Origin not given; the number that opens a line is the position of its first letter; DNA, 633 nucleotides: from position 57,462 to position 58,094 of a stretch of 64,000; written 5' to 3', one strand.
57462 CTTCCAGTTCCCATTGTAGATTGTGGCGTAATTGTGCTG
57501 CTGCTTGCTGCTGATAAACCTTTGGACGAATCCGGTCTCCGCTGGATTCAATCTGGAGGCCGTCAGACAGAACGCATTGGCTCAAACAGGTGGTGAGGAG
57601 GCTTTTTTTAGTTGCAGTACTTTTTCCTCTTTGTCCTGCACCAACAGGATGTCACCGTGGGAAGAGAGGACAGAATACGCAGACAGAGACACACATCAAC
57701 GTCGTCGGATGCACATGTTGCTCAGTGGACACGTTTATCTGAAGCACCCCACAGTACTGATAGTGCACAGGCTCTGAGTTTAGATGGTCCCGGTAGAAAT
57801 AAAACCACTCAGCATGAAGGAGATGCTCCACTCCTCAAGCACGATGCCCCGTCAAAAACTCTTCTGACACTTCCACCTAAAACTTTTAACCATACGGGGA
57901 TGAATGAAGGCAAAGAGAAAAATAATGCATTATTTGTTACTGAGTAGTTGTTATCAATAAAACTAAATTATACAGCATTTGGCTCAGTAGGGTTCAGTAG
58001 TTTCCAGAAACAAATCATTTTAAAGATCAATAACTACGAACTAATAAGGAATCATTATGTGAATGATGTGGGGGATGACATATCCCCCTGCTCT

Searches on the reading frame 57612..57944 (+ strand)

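Call 59: search_protein_families(library=pfam, max_evalue=0.01, proteins=[window:57612-57944:+])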
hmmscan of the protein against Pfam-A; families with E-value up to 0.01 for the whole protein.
window:57612-57944:+ (111 aa): 1 family
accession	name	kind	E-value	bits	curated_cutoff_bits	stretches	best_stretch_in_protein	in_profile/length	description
PF17697.6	DUF5543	-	0.0088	16.8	25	1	8-67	11-70/118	Family of unknown function (DUF5543)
